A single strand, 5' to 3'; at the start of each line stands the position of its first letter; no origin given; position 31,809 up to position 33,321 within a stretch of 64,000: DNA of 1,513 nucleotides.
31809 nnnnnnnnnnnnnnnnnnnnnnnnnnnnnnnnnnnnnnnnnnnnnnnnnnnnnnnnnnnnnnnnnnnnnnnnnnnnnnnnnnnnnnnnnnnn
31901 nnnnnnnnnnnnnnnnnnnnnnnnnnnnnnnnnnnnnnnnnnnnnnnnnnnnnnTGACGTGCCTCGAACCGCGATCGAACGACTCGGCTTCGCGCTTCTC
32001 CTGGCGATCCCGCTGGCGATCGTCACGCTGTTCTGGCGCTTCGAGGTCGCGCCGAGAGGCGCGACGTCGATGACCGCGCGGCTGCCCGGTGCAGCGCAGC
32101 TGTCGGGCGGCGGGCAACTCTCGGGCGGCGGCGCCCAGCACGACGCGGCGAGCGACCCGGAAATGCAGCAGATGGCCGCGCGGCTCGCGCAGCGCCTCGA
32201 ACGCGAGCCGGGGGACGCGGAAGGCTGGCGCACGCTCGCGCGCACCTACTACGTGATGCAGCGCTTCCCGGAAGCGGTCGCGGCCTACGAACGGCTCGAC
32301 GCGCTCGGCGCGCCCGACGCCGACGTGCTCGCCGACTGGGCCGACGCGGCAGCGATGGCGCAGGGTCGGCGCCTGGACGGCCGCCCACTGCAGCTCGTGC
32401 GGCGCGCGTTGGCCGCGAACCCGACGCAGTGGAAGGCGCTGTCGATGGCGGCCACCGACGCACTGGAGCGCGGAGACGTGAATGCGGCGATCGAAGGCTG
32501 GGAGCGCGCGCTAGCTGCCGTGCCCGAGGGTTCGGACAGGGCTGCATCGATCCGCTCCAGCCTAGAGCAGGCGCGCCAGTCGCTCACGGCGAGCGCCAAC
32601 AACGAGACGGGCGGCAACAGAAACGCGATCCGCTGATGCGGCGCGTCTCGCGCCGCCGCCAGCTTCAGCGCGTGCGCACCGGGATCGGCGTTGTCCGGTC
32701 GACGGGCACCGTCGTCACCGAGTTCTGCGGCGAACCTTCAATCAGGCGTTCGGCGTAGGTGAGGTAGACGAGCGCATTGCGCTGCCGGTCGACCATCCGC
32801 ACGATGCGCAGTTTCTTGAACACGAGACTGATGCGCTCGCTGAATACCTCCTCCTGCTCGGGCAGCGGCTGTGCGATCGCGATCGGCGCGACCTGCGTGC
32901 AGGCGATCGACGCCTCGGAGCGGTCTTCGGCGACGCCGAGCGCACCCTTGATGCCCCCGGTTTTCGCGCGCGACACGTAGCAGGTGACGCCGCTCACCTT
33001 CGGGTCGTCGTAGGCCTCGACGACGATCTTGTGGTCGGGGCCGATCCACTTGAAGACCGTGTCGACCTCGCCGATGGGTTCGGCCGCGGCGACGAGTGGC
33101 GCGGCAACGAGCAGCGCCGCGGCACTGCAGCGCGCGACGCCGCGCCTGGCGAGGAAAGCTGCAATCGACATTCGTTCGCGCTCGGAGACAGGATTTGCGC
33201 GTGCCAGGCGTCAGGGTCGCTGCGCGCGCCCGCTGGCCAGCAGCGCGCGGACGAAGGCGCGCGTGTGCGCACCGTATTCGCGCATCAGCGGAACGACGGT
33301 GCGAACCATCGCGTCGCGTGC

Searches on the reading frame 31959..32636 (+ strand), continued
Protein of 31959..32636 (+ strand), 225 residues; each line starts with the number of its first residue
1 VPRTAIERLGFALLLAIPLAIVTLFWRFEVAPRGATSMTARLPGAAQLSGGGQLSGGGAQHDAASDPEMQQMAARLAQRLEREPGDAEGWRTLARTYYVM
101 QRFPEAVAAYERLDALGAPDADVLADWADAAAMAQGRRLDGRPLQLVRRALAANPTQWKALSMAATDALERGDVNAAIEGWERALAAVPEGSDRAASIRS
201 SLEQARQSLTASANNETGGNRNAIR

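Call 56: find_encoding_contigs(protein=P0170, flank=9000, max_places=1)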
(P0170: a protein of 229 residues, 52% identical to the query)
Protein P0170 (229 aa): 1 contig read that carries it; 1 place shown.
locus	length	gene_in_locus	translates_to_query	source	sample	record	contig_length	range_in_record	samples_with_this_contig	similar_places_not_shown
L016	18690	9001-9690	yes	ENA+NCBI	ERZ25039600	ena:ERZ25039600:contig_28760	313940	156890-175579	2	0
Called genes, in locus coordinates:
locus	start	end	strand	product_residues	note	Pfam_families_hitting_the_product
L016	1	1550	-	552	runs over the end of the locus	-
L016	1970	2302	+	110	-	PF13442:Cytochrome_CBB3 (weak), PF00034:Cytochrom_C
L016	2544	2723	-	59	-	-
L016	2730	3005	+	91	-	PF03264:Cytochrom_NNT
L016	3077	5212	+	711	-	PF22112:OmcA-like_N (weak), PF14522:Cytochrome_C7 (faint), PF14537:Cytochrom_c3_2 (faint), PF22113:Mtrc-MtrF_II-IV_dom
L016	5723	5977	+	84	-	-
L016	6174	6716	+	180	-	PF09699:Paired_CXXCH_1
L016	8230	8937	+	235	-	PF11854:MtrB_PioB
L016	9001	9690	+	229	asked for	PF23914:TPR_CcmH_CycH, PF13428:TPR_14 (faint), PF13431:TPR_17 (faint), PF00515:TPR_1 (faint), PF07719:TPR_2 (faint)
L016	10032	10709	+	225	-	-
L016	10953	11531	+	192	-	-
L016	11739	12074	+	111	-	PF22113:Mtrc-MtrF_II-IV_dom (weak)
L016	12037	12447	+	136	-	-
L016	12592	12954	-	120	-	PF10861:DUF2784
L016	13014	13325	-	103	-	PF08803:ydhR (weak)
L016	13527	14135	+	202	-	PF02798:GST_N, PF13417:GST_N_3, PF13409:GST_N_2, PF00043:GST_C, PF13410:GST_C_2 (weak)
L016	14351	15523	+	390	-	PF16868:NMT1_3, PF09084:NMT1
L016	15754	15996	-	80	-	-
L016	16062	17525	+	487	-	PF06808:DctM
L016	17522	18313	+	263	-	PF00903:Glyoxalase (faint), PF13468:Glyoxalase_3, PF13669:Glyoxalase_4 (faint)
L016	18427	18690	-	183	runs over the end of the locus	-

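Call 71: search_solved_structures(query=window:31959-32636:+, max_evalue=1, show_alignments=1)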
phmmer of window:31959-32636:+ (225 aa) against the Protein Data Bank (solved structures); distinct sequences matched with E-value up to 1: 46.
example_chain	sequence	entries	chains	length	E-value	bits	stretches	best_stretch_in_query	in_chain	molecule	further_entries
9qhb_A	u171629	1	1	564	2.3e-16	63.5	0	79-185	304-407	Engineered tetratricopeptide repeat protein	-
8bu0_A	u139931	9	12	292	4.1e-12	49.6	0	79-122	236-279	Consensus tetratricopeptide repeat protein | Crystal structure of an 8-repeat consensus TPR superhelix with Zinc. | Monomer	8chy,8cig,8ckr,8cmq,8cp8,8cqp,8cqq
9qhc_A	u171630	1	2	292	5.9e-10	42.5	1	79-196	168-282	Engineered tetratricopeptide repeat protein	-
6vfj_B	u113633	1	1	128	2.6e-07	33.9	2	79-112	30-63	I53_dn5B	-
1na0_A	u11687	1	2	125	6e-07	32.7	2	79-123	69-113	designed protein CTPR3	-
8ch0_A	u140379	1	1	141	9e-07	32.1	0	79-113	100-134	Consensus tetratricopeptide repeat protein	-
6vfh_A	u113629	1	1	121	1.2e-06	31.7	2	79-125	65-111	T33_dn10A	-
6vfi_B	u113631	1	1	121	2.3e-06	30.8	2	79-125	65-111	O43_dn18B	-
6v8e_A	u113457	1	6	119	2.6e-06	30.7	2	79-123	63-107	Designed protein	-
2fo7_A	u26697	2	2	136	3.9e-06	30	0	79-113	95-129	SYNTHETIC CONSENSUS TPR PROTEIN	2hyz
2e2e_A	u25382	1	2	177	4.5e-06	29.8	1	64-187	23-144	Formate-dependent nitrite reductase complex nrfG subunit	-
8ur5_A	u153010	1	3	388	7.4e-06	29.1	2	78-133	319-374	Trimer head HA,Hemagglutinin HA1 chain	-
6b85_J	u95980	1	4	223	9.5e-06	28.8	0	78-117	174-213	TMHC4_R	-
8ur7_A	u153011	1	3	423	1e-05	28.7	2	79-133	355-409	Trimer head HA,Hemagglutinin HA1 chain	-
7kna_A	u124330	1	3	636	1.3e-05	28.3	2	79-112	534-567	Hemagglutinin,I53_dn5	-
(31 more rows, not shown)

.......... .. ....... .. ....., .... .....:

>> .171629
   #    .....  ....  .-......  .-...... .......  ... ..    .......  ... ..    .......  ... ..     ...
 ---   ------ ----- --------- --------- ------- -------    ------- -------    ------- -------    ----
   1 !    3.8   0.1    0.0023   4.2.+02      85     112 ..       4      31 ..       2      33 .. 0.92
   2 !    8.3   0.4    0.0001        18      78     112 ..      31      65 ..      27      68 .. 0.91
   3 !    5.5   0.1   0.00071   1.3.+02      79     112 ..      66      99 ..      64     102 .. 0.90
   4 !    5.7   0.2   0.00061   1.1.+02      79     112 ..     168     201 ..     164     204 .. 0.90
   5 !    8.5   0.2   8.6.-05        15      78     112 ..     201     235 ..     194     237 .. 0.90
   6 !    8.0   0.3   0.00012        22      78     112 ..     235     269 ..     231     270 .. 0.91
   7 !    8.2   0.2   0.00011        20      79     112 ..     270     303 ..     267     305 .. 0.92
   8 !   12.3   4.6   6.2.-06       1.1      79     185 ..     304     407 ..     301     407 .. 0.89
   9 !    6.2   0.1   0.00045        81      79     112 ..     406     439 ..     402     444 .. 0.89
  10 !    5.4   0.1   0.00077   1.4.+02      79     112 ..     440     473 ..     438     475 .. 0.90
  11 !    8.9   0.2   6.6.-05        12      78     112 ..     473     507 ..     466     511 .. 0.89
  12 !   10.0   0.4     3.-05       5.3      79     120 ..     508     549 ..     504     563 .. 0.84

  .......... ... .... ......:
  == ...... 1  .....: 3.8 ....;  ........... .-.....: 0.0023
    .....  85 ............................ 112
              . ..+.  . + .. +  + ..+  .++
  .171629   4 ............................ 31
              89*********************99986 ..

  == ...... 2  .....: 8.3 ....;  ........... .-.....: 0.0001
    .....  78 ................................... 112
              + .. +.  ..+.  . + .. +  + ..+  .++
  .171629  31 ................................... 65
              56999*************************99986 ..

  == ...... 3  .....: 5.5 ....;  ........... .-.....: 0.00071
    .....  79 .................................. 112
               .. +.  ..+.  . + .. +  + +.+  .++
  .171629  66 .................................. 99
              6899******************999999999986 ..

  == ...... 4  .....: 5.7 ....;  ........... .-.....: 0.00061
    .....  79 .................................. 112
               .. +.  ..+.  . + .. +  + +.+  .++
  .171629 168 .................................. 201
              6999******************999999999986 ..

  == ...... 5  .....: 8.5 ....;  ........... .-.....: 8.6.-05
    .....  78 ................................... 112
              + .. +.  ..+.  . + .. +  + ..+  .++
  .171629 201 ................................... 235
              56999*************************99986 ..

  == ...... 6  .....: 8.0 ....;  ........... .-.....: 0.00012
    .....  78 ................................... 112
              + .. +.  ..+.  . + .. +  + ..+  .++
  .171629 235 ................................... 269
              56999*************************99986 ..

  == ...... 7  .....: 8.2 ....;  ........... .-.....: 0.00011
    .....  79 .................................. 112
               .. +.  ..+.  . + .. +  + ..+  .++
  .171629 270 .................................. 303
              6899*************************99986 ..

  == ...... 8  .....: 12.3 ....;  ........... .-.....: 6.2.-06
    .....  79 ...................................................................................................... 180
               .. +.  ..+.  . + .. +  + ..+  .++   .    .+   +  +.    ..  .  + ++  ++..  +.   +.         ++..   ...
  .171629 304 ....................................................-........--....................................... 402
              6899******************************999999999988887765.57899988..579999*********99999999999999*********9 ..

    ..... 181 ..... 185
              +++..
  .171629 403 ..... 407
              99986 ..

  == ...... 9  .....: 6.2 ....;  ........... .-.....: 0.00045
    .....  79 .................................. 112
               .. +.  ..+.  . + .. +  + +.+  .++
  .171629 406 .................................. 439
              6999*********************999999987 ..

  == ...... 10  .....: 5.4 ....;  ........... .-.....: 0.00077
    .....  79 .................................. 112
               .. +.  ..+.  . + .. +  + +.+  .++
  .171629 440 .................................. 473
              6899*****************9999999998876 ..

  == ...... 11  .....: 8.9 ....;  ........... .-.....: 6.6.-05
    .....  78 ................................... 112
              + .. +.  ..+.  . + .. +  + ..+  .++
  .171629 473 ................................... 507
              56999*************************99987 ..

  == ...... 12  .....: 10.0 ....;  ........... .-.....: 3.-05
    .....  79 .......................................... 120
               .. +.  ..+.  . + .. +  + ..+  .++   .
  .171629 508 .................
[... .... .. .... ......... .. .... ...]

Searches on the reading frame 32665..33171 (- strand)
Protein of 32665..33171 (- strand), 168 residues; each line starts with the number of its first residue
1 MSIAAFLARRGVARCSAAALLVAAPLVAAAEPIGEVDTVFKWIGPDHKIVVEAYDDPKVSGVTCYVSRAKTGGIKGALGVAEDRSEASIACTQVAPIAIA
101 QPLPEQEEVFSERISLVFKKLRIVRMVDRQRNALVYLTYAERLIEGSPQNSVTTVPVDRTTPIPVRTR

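Call 28: list_cluster_members(proteins=[window:32665-33171:-, window:22461-23699:+, window:5109-6641:-, window:13476-15695:-, window:28772-29737:+, window:29747-31957:+, window:25327-25974:+, window:24927-25253:+, window:31959-32636:+, window:55506-57149:-])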
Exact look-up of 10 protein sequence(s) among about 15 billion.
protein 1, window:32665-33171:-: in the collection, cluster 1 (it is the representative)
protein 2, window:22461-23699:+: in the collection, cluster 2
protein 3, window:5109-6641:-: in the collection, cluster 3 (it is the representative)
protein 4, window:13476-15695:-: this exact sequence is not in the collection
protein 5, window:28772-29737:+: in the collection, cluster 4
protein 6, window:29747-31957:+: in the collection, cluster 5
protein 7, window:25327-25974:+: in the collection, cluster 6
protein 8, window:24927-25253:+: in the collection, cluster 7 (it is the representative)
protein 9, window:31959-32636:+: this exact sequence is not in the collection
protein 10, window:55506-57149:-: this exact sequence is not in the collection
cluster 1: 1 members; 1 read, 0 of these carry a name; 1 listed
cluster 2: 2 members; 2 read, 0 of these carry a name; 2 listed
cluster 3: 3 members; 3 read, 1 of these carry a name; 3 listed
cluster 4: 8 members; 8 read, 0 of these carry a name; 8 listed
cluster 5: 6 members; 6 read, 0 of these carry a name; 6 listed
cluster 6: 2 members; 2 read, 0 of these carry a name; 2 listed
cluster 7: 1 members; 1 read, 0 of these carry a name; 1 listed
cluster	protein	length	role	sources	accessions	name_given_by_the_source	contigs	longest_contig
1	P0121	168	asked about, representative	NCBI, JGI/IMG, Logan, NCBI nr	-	-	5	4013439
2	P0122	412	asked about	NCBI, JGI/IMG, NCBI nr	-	-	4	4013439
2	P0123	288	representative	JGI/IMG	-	-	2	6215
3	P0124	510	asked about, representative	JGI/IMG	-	-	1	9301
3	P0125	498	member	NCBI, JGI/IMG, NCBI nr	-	-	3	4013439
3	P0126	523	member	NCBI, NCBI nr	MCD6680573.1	MAG: indoleacetamide hydrolase [Burkholderiaceae bacterium] | indoleacetamide hydrolase [Burkholderiaceae bacterium]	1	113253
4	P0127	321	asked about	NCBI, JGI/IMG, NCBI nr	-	-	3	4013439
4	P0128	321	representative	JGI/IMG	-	-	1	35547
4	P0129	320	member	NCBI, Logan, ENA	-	-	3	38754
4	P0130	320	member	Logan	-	-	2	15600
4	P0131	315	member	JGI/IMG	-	-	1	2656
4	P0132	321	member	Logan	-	-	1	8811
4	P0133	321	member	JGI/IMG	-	-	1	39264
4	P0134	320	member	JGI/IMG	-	-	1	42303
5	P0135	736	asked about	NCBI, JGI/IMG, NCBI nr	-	-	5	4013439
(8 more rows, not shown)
